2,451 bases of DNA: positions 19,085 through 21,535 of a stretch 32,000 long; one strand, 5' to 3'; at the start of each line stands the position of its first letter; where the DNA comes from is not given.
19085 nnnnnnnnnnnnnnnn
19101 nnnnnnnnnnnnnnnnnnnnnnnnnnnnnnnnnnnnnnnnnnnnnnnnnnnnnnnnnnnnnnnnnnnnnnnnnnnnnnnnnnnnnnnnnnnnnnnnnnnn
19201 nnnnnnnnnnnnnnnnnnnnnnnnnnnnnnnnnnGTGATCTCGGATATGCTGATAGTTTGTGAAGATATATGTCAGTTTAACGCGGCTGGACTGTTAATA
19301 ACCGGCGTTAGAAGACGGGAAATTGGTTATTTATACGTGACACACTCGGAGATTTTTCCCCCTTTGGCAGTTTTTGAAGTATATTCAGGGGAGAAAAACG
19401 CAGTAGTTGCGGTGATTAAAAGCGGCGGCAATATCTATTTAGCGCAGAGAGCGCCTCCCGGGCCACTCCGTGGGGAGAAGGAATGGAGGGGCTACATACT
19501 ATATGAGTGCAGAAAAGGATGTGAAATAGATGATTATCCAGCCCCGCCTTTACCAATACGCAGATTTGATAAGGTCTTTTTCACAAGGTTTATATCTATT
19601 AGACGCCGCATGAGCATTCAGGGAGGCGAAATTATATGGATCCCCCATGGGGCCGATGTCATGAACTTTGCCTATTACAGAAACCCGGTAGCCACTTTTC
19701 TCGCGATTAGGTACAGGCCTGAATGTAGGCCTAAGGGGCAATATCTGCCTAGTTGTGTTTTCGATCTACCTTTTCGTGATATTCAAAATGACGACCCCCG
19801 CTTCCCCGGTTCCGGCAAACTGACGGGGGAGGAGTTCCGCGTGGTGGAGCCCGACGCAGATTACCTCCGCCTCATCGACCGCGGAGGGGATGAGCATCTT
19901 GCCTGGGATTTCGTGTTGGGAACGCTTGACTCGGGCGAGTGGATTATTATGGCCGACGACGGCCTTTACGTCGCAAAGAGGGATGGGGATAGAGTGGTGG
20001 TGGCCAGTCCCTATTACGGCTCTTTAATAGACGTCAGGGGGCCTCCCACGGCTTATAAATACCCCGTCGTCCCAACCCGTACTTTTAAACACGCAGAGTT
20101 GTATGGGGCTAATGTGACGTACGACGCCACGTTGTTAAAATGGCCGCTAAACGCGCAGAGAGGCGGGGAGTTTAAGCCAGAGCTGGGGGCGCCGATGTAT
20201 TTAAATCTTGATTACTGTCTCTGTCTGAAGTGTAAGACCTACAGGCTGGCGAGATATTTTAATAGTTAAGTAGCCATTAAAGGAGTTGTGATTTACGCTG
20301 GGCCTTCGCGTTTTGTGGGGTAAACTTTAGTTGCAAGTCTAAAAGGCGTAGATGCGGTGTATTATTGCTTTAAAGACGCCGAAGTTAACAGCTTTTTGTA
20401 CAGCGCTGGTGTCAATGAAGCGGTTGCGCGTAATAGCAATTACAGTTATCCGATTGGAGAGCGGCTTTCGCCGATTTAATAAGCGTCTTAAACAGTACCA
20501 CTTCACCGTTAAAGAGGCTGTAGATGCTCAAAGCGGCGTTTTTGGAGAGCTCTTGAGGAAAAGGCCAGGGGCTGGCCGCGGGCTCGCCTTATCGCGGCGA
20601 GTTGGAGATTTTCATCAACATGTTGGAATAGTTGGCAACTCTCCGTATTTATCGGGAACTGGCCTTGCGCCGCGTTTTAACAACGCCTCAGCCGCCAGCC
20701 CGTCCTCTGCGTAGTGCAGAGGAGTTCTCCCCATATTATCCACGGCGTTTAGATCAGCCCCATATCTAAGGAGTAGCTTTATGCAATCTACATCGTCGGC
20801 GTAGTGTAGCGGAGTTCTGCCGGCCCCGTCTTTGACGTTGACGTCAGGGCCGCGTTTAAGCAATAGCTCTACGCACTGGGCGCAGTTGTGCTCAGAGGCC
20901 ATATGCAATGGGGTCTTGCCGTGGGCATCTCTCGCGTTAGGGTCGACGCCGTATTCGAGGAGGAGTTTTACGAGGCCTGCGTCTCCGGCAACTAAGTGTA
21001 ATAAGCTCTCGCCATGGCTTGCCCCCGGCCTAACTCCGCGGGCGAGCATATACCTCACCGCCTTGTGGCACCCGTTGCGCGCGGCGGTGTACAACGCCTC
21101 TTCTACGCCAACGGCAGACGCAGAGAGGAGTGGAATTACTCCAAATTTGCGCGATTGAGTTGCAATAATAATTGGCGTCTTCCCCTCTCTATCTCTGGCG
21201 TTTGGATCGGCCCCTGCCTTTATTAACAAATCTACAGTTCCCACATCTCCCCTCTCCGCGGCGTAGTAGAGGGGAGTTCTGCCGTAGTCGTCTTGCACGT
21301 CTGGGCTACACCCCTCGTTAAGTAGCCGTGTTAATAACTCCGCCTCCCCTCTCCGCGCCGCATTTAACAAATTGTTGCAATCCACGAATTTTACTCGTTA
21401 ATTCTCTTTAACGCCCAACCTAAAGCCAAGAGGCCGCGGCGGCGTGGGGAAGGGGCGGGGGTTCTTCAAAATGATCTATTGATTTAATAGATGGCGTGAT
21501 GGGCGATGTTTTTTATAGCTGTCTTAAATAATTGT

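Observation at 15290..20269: Candidate polymorphic nuclease-toxin / immunity-like operon directly downstream of the rRNA operon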

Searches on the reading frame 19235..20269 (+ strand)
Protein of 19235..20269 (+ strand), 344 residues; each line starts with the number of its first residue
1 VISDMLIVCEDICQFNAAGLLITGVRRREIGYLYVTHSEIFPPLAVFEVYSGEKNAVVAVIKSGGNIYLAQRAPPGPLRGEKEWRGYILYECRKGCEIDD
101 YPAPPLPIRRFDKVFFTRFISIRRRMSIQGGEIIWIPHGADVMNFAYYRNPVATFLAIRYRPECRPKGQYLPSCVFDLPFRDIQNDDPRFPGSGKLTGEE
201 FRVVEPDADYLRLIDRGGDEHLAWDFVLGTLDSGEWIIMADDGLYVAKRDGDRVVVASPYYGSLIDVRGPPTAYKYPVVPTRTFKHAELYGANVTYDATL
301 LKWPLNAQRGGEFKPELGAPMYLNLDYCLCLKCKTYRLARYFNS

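Call 4: search_protein_families(library=pfam, proteins=[window:19235-20269:+], max_evalue=1)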
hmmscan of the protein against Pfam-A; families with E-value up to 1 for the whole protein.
window:19235-20269:+ (344 aa): 0 families

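Call 5: search_protein_families(library=ncbifam, proteins=[window:19235-20269:+], max_evalue=1)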
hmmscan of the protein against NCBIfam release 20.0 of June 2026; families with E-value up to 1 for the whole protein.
window:19235-20269:+ (344 aa): 1 family
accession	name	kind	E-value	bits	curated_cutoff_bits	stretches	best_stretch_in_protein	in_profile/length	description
TIGR03947.1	viomycin_VioD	equivalog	0.079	11.8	390.9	1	226-267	71-109/359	capreomycidine synthase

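Call 8: find_homologous_proteins(query=window:19235-20269:+)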
Query window:19235-20269:+ (344 aa): 34 proteins with E <= 0.001 among 2669 candidates.
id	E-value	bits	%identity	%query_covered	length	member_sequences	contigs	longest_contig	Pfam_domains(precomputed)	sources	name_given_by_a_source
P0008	1.8e-237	805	100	99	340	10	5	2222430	-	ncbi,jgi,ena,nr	ncbi:hypothetical protein [Pyrobaculum aerophilum]|nr:hypothetical protein [Pyrobaculum aerophilum]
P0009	9.2e-75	270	44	97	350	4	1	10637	-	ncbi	-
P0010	1.2e-67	247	55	64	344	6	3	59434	-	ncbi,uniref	ncbi:hypothetical protein [Pyrobaculum sp.]|uniref:hypothetical protein n=1 Tax=Pyrobaculum sp. TaxI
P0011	3.5e-67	245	42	92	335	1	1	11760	-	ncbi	ncbi:MAG: hypothetical protein QXI84_09400 [Thermofilaceae archaeon]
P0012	2.5e-62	229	40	96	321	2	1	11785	-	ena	-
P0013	4.9e-57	212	41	94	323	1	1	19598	-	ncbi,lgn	ncbi:MAG: hypothetical protein QXI84_07515 [Thermofilaceae archaeon]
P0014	2.0e-56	210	47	72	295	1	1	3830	-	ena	-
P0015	1.3e-55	207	48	66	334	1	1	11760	-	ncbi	ncbi:MAG: hypothetical protein QXI84_09405 [Thermofilaceae archaeon]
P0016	2.4e-44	170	39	90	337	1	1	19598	-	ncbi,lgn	ncbi:MAG: hypothetical protein QXI84_07510 [Thermofilaceae archaeon]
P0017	2.8e-41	160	61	35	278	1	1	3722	-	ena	-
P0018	8.1e-41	158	40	75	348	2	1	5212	-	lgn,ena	-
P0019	1.2e-40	158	58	37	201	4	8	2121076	-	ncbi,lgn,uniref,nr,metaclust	ncbi:hypothetical protein HC235_02120 [Pyrobaculum arsenaticum]|uniref:Uncharacterized protein n=2 T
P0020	5.1e-40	156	44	65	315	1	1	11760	-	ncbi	ncbi:MAG: hypothetical protein QXI84_09390 [Thermofilaceae archaeon]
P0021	9.0e-40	155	44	60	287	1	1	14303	-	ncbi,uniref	ncbi:MAG: hypothetical protein ABWU84_07480 [Pyrobaculum sp.]|uniref:hypothetical protein n=1 Tax=Py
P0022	1.1e-39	155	59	34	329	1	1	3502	-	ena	-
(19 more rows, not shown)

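Call 12: find_encoding_contigs(protein=P0011, flank=10000, max_places=3)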
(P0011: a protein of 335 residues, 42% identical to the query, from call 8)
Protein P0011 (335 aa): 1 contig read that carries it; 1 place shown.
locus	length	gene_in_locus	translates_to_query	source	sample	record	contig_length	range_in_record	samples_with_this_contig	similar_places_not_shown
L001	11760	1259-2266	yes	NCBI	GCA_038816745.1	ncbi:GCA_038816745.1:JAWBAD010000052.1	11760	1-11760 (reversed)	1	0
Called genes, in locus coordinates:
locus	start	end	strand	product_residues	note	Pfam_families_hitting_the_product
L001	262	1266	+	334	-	-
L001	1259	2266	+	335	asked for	-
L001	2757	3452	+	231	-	-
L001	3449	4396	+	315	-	-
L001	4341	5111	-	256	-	-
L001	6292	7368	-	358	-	-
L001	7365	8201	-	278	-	-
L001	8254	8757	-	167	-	-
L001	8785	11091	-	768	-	-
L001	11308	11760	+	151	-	?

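Call 27: predict_structure(alignment_id=A3)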
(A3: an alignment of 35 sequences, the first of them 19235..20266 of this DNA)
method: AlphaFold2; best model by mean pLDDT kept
length: 344 residues; sequences in the alignment: 35
mean_pLDDT: 61.5   pTM: 0.68
mean pLDDT of the five models: 61.5, 55.3, 50.9, 49.9, 48.7
residues with pLDDT >= 90: 17; 70-90: 87; 50-70: 159; < 50: 81
segments of 3 or more residues with pLDDT < 50: 1-18, 32-52, 123-131, 297-299, 306-310, 327-344
pLDDT, mean of each block of 10 residues (from residue 1): 42 39 66 43 35 61 75 62 66 72 65 66 44 50 54 60 55 54 66 91 66 78 74 85 88 91 77 55 57 52 50 70 58 37 35
secondary structure, 60 per line:
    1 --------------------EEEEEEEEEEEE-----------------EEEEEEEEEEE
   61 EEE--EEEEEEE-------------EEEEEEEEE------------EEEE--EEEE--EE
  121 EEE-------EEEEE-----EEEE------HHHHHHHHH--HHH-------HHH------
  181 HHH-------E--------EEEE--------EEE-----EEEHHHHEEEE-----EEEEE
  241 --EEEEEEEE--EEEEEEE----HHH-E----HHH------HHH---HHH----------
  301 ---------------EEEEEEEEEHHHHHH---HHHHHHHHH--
elements in order: E21-32 E50-63 E66-72 E86-94 E107-110 E113-116 E119-123 E131-135 E141-144 H151-159 E200-203 E212-214 E220-222 H223-226 E227-230 E236-240 E243-250 E253-259 E316-324 H325-330 H334-342

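Call 34: fold_search(model_id=the predicted structure, library=pdb)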
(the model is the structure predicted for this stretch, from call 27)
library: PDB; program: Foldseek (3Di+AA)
matches with E <= 10: 93; with E <= 0.001: 0
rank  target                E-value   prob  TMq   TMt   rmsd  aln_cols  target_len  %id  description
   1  6otv_A                4.0e-01  0.02  0.08  0.08  21.9       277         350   10  Crystal structure of putative isomerase EC2056 (released 2019-05-15)
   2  3i4o_B                8.2e-01  0.15  0.07  0.30  11.0        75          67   19  Crystal Structure of Translation Initiation Factor 1 from Mycobacterium tuberculosis (released 2010-02-23)
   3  2j2m_A                9.1e-01  0.01  0.11  0.09  21.4       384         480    9  Crystal Structure Analysis of Catalase from Exiguobacterium oxidotolerans (released 2007-01-16)
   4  4uer_0                1.2e+00  0.06  0.07  0.21  14.1       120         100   12  40S-eIF1-eIF1A-eIF3-eIF3j translation initiation complex from Lachancea kluyveri (released 2015-02-11)
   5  3i4o_A                1.5e+00  0.10  0.07  0.28  10.9        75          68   17  Crystal Structure of Translation Initiation Factor 1 from Mycobacterium tuberculosis (released 2010-02-23)
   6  4bts_A0               1.8e+00  0.06  0.07  0.21  12.4       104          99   12  THE CRYSTAL STRUCTURE OF THE EUKARYOTIC 40S RIBOSOMAL SUBUNIT IN COMPLEX WITH EIF1 AND EIF1A (released 2013-07-17)
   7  3skb_I                1.8e+00  0.01  0.10  0.11  20.4       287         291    8  Structural characterization of a GII.4 2004 norovirus variant (TCH05) (released 2011-07-13)
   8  4ejy_A                2.5e+00  0.08  0.09  0.11   9.5        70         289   20  Structure of MBOgg1 in complex with high affinity DNA ligand (released 2013-03-20)
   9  7tkl_B                3.1e+00  0.04  0.07  0.05  10.1        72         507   12  Yeast ATP synthase State 3binding(a) with 10 mM ATP backbone model (released 2022-05-11)
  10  5c0w_C                3.1e+00  0.01  0.10  0.11  26.5       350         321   10  Structure of a 12-subunit nuclear exosome complex bound to single-stranded RNA substrates (released 2015-07-29)
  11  9jdb_A                3.1e+00  0.01  0.11  0.10  23.7       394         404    9  Structure of chanoclavine synthase from Claviceps fusiformis (released 2025-01-01)
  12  4ql5_B                3.5e+00  0.08  0.09  0.33  10.8        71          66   13  Crystal structure of translation initiation factor IF-1 from Streptococcus pneumoniae TIGR4 (released 2014-07-02)
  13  6h67_G                3.5e+00  0.04  0.08  0.14  11.6        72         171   14  Yeast RNA polymerase I elongation complex stalled by cyclobutane pyrimidine dimer (CPD) (released 2018-08-29)
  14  2v42_B                3.5e+00  0.01  0.11  0.12  20.6       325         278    9  Crystal structure of RseB: a sensor for periplasmic stress response in E. coli (released 2007-08-28)
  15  3r4s_A                3.5e+00  0.01  0.07  0.06  20.6       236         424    9  Cell entry of botulinum neurotoxin type C is dependent upon interaction with two ganglioside molecules (released 2011-06-08)
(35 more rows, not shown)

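Call 51: find_encoding_contigs(protein=P0009, flank=10000, max_places=3)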
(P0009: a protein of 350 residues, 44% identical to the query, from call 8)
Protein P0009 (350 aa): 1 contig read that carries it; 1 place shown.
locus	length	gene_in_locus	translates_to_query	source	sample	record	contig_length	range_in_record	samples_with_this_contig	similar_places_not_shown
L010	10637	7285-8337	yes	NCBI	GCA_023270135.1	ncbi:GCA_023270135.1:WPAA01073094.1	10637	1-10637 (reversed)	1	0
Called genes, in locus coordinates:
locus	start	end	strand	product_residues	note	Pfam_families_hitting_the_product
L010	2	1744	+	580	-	?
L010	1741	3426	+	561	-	-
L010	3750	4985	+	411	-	-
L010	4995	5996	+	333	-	-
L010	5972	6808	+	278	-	-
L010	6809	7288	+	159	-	-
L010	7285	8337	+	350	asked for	-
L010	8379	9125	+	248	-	-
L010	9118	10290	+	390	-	PF07690:MFS_1, PF12832:MFS_1_like, PF05977:MFS_3 (weak), PF07690:MFS_1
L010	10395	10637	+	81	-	?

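Call 67: search_protein_families(library=pfam, alignment_id=A3, max_evalue=1)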
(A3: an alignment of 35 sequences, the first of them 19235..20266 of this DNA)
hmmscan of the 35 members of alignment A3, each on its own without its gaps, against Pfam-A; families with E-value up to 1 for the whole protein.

A. member 1, window:19235-20266:+ (344 aa): 0 families

B. families by the number of members that match (of 35 scanned): 4 families
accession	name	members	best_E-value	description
PF04717.18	Phage_base_V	1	0.071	Type VI secretion system/phage-baseplate injector OB domain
PF06890.18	Phage_Mu_Gp45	1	0.075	Bacteriophage Mu Gp45, N-terminal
PF17405.8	Nrap_D4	1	0.13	Nrap protein nucleotidyltransferase domain 4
PF18348.7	SH3_16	1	0.2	Bacterial dipeptidyl-peptidase Sh3 domain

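Call 68: search_protein_families(library=padloc, proteins=[window:19235-20266:+], max_evalue=1)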
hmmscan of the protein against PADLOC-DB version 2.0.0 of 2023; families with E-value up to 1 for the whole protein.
window:19235-20266:+ (344 aa): 0 families

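Call 69: search_protein_families(library=phrogs, proteins=[window:19235-20266:+], max_evalue=1)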
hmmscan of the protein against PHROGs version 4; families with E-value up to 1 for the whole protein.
window:19235-20266:+ (344 aa): 0 families

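Call 72: search_protein_representatives(alignment_id=A3)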
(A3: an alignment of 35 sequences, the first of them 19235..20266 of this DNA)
Query: 35 sequences, 325 profile positions. Proteins with E-value up to 0.001 (for the whole library): 45; up to 1e-10: 31; up to 1e-30: 23. The best 45 are listed.
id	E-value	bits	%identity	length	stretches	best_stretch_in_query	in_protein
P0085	3.9e-132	457.1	-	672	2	11-307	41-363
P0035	4.8e-102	358.2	-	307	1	13-324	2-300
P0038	4.3e-98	345.2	-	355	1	9-324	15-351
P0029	1.1e-97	343.9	-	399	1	9-315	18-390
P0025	3.4e-95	335.7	-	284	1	70-319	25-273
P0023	8.6e-92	324.5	-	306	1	12-296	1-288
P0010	1.2e-91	324.0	-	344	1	1-313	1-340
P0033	2.2e-90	319.9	-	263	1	61-296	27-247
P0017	2.7e-90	319.6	-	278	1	7-311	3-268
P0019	6.8e-90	318.3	-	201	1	143-324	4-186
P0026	3.1e-88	312.9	-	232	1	107-319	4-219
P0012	1.4e-85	304.1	-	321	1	10-294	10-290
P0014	5.4e-84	298.9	-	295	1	29-298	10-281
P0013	4.7e-78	279.4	-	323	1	15-319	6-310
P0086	1.9e-67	244.5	-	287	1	12-255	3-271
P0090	5.4e-37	144.4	-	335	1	37-223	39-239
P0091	1.4e-34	136.5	-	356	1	70-288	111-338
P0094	2.0e-25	106.4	-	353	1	49-256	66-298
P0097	2.4e-20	89.8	-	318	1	161-288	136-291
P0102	2.6e-10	56.8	-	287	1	129-242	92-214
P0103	2.7e-10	56.7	-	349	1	77-256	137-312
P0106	3.7e-09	53.0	-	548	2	194-242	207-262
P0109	2.0e-07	47.3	-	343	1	155-254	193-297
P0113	2.2e-04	37.3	-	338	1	156-285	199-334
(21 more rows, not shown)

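Call 73: search_protein_families(library=pfam, proteins=[P0085, P0090, P0091, P0094, P0097, P0102, P0103, P0106, P0109, P0113], max_evalue=0.1)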
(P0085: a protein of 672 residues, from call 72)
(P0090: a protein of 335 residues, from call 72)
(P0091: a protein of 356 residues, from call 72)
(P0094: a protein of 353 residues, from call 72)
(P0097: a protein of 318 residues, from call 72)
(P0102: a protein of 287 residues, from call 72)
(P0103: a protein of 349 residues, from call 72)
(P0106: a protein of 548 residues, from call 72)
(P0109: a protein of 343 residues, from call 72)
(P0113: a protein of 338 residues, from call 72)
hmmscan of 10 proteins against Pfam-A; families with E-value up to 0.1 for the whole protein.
P0085 (672 aa): 0 families

P0090 (335 aa): 0 families

P0091 (356 aa): 0 families

P0094 (353 aa): 0 families

P0097 (318 aa): 0 families

P0102 (287 aa): 0 families

P0103 (349 aa): 0 families

P0106 (548 aa): 0 families

P0109 (343 aa): 0 families

P0113 (338 aa): 0 families

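Call 79: search_solved_structures(query=A3, max_evalue=10)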
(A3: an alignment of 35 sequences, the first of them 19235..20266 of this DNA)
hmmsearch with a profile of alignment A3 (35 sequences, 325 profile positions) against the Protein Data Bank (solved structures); distinct sequences matched with E-value up to 10: 1.
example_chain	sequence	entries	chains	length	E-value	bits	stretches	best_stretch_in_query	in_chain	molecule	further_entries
3guw_A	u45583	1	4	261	0.011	18.5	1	194-216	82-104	uncharacterized protein AF_1765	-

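Call 80: find_related_loci(query=A3, collection=metagenome_contigs, flank=10000)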
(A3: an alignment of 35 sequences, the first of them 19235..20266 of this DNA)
Query A3 (344 aa) in metagenome_contigs; peptide patterns used: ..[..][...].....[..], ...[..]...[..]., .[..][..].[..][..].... (x = any residue, [..] = any of these).
113 stretches matched a pattern; 38 encode a relative of the query (tblastn E <= 1e-3); 38 distinct loci.
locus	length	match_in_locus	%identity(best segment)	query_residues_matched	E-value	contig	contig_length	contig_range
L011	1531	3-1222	37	18-305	7e-43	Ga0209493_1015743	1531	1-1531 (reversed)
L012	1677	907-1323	53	189-305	1e-39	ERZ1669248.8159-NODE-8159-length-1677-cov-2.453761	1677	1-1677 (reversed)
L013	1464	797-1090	64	189-286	2e-37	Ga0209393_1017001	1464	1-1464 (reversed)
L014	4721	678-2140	39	98-320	3e-36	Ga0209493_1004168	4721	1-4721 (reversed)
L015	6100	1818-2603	34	98-341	1e-32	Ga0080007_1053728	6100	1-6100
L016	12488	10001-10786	34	98-341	1e-32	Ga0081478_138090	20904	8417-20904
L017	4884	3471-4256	34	98-341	2e-32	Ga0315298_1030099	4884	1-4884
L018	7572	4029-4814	34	98-341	8e-32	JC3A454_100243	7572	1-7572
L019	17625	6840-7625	33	98-341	2e-31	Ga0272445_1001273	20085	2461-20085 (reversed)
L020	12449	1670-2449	34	98-341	1e-30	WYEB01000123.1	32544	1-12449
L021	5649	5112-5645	38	98-273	8e-31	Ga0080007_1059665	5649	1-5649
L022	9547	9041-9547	43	87-237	2e-30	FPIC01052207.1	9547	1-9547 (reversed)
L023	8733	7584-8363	34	98-341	1e-30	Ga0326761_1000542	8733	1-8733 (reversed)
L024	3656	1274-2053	33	98-341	2e-30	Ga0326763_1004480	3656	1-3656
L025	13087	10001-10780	33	98-341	3e-30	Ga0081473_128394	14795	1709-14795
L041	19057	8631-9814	38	190-273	2e-8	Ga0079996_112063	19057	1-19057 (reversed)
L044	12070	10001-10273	40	190-273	4e-8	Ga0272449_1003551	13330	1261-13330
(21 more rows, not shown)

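Call 84: search_protein_families(library=pfam, proteins=[L041:789-3923:+, L022:377-3208:+, L044:1339-4491:+, L019:561-3656:+, L016:6550-9411:+, L041:10663-13368:+], max_evalue=0.1)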
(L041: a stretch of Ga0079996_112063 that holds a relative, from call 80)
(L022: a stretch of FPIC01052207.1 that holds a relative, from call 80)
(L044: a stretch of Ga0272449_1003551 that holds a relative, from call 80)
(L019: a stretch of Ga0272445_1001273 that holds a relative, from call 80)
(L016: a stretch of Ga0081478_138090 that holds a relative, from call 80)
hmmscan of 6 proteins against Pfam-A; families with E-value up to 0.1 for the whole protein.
L041:789-3923:+ (1044 aa): 0 families

L022:377-3208:+ (943 aa): 0 families

L044:1339-4491:+ (1050 aa): 0 families

L019:561-3656:+ (1031 aa): 0 families

L016:6550-9411:+ (953 aa): 0 families

L041:10663-13368:+ (901 aa): 0 families

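Call 93: find_related_loci(query=A3, collection=viral_contigs, flank=10000)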
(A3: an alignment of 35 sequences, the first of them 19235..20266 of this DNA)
Query A3 (344 aa) in viral_contigs; peptide patterns used: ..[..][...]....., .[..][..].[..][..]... (x = any residue, [..] = any of these).
26 stretches matched a pattern, but none encodes a relative of the query by tblastn (E <= 1e-3).

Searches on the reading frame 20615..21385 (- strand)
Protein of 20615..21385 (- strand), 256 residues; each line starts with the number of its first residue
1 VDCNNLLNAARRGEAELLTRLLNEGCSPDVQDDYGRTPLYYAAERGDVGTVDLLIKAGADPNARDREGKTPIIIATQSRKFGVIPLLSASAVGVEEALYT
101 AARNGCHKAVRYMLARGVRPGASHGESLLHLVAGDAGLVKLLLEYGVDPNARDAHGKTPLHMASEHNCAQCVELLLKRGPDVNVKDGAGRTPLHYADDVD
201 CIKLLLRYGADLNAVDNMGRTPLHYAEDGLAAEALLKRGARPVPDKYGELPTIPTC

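Call 4: search_protein_families(library=pfam, proteins=[window:20615-21385:-], max_evalue=1)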
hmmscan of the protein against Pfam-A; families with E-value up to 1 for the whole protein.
window:20615-21385:- (256 aa): 8 families
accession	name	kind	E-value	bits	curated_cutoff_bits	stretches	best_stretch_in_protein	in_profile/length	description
PF00023.36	Ank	-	7.9e-47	155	21.1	5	34-66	1-33/33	Ankyrin repeat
PF12796.13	Ank_2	-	2.9e-46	156.4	27.3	3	98-186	1-90/90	Ankyrin repeats (3 copies)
PF13637.12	Ank_4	-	1.2e-39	133.9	22.7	5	160-196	1-37/50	Ankyrin repeats (many copies)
PF13857.12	Ank_5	-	3.9e-37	126.3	27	5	21-75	1-56/56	Ankyrin repeats (many copies)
PF13606.12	Ank_3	-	6.9e-30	99.8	22.3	5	155-184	1-30/30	Ankyrin repeat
PF24521.3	Ank_KRIT1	-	8.9e-09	35.7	80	2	2-87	18-104/149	KRIT1 ankyrin-repeats domain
PF13537.11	GATase_7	-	0.00032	21.1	25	0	31-46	94-109/123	Glutamine amidotransferase domain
PF23745.1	ANK_LRRK2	-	0.031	14.6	27.5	0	134-213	42-121/130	LRRK2 ANK repeat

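Call 68: search_protein_families(library=padloc, proteins=[window:20615-21382:-], max_evalue=1)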
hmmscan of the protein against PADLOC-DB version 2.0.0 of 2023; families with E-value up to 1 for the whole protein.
window:20615-21382:- (255 aa): 3 families
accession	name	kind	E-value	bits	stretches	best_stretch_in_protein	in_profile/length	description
PDLC04783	PDC-M72A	-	5.4e-38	129.3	2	94-238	198-352/392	-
PDLC02908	Ankyrin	-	3.6e-22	76.4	2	132-226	746-844/880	-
PDLC02203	MzaA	-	2.7e-10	37.2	3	130-212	19-101/683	-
